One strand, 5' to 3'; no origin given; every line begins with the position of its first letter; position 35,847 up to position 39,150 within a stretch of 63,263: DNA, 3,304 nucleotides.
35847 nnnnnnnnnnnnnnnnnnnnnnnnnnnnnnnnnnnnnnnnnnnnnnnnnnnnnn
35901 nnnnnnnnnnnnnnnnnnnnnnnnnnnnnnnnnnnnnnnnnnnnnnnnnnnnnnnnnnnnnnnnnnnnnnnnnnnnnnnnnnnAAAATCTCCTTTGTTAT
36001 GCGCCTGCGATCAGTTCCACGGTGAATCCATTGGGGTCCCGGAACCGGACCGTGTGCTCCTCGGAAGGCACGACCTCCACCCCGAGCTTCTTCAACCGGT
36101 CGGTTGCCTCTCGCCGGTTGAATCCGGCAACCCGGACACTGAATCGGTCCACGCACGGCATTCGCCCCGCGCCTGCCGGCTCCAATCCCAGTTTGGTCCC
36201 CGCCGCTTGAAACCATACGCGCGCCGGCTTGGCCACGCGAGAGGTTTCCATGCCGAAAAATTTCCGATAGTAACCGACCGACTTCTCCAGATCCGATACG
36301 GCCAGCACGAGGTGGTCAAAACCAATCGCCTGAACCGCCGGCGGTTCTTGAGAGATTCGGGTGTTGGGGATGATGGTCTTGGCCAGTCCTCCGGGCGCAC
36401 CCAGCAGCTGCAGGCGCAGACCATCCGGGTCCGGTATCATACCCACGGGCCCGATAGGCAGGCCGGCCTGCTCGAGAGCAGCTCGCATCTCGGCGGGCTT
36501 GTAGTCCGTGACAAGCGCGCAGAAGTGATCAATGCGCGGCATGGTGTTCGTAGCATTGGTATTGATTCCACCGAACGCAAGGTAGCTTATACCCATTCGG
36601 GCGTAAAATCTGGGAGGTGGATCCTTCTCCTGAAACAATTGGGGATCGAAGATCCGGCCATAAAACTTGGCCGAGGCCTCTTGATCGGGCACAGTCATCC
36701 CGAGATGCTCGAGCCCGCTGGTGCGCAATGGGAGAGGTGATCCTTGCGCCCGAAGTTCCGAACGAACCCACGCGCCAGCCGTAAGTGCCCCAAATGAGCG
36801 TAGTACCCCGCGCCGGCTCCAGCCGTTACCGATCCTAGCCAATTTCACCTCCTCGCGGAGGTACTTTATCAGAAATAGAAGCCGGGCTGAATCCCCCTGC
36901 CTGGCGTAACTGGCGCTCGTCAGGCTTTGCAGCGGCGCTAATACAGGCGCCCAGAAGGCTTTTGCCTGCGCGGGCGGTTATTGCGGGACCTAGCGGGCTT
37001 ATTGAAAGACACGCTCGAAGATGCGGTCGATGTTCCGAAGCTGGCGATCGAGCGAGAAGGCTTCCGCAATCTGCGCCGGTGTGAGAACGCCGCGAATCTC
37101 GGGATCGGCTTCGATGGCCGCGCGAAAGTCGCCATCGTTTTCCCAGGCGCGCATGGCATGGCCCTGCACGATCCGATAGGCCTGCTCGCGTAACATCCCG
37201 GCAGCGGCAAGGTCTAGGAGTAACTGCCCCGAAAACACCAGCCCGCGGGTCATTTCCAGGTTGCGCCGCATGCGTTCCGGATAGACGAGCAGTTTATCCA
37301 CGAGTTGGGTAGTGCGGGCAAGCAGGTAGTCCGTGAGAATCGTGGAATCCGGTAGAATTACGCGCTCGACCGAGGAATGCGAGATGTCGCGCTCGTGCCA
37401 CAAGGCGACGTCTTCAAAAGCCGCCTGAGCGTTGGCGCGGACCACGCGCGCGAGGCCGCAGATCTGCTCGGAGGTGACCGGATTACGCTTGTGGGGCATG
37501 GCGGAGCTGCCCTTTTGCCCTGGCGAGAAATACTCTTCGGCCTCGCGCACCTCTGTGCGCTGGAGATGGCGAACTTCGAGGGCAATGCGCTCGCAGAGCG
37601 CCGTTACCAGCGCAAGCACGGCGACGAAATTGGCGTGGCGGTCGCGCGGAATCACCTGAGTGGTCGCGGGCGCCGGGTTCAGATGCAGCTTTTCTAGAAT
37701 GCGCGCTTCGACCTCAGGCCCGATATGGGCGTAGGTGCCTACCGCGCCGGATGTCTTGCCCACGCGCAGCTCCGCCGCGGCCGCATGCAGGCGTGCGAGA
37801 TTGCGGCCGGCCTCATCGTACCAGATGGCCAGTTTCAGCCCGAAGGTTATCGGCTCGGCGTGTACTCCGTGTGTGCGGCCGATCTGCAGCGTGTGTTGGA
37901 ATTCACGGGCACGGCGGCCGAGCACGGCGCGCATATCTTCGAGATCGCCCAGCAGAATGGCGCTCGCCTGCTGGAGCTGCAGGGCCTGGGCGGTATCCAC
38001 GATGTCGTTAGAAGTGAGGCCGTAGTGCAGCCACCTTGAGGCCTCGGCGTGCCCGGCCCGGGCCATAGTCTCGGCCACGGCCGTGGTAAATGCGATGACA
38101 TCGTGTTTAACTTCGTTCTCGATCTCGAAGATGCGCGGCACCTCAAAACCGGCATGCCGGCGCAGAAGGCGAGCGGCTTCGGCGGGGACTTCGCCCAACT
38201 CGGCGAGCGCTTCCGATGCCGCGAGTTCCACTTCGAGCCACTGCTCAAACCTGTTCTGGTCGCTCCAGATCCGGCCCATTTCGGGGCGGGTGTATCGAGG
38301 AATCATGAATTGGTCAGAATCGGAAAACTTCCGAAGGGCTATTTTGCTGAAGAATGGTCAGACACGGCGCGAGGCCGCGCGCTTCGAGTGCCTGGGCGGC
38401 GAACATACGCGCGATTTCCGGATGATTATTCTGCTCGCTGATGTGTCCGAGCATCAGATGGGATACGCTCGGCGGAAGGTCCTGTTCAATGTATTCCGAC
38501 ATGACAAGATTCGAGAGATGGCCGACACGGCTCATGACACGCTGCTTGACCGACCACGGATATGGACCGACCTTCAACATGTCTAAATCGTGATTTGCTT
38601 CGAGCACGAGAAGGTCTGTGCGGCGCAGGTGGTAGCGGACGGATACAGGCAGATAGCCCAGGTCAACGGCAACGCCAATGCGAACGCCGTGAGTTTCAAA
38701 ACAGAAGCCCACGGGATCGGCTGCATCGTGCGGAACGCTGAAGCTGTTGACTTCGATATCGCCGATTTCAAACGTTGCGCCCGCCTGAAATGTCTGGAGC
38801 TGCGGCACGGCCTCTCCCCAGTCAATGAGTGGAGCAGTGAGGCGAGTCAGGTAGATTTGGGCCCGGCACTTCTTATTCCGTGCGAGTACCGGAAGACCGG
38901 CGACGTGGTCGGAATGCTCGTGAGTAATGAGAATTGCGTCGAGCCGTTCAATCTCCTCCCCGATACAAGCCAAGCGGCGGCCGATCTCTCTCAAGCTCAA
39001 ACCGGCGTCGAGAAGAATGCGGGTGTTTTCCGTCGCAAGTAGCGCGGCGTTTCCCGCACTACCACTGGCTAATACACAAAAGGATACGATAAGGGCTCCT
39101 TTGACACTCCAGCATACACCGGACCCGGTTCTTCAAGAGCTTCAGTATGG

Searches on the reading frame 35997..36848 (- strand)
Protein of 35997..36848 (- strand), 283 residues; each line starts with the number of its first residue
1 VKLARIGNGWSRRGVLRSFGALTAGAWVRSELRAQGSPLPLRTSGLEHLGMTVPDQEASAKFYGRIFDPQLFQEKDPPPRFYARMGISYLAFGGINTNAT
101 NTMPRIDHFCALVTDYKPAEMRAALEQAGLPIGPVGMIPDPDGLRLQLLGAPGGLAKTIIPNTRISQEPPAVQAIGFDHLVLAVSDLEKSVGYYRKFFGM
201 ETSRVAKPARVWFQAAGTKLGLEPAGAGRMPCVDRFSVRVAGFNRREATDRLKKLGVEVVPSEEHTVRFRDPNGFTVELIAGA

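Call 7: search_protein_families(library=pfam, proteins=[window:35997-36848:-])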
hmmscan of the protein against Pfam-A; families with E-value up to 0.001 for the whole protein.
window:35997-36848:- (283 aa): 5 families
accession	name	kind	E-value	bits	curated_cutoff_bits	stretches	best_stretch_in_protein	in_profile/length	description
PF00903.31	Glyoxalase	-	1e-14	55.4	20.6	1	176-279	1-121/121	Glyoxalase/Bleomycin resistance protein/Dioxygenase superfamily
PF13669.12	Glyoxalase_4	-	2.8e-05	24.8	27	0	48-80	2-34/109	Glyoxalase/Bleomycin resistance protein/Dioxygenase superfamily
PF18029.7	Glyoxalase_6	-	7.7e-05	23.7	23.6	0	180-279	2-105/106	Glyoxalase-like domain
PF13468.12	Glyoxalase_3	-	0.00015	22.3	25.1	0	177-203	1-27/176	Glyoxalase-like domain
PF22677.2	Ble-like_N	-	0.00031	20.9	24.5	0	179-201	4-26/41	Bleomycin resistance protein-like N-terminal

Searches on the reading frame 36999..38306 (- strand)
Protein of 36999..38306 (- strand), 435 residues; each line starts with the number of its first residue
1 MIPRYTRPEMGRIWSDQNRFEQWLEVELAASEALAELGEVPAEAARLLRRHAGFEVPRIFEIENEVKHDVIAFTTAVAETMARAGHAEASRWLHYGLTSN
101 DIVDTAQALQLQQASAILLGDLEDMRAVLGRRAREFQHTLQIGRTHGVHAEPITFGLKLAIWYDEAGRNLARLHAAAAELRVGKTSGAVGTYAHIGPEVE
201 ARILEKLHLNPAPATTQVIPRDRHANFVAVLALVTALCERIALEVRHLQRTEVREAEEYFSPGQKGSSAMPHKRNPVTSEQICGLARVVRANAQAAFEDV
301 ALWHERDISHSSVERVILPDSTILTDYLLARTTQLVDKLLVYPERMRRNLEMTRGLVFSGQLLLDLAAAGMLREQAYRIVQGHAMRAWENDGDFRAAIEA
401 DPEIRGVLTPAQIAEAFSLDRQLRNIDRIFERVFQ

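Call 7: search_protein_families(library=pfam, proteins=[window:36999-38306:-])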
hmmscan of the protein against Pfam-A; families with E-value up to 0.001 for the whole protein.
window:36999-38306:- (435 aa): 2 families
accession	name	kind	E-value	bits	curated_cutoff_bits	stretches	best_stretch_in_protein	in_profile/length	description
PF00206.25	Lyase_1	-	6.5e-57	193.7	27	1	6-289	6-310/312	Lyase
PF10397.14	ADSL_C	-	2.3e-22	79.5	32.7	1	355-433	1-79/79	Adenylosuccinate lyase C-terminus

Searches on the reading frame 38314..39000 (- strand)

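Call 7: search_protein_families(library=pfam, proteins=[window:38314-39000:-])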
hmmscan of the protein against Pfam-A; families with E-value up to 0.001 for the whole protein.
window:38314-39000:- (228 aa): 3 families
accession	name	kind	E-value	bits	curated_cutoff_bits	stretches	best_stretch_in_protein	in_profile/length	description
PF12706.13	Lactamase_B_2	-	3.2e-18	66.5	27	1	13-141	24-172/200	Beta-lactamase superfamily domain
PF00753.33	Lactamase_B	-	3.4e-08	34.1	22.7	1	13-108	37-144/196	Metallo-beta-lactamase superfamily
PF13483.12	Lactamase_B_3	-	0.00014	22.4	24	1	18-131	35-129/160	Beta-lactamase superfamily domain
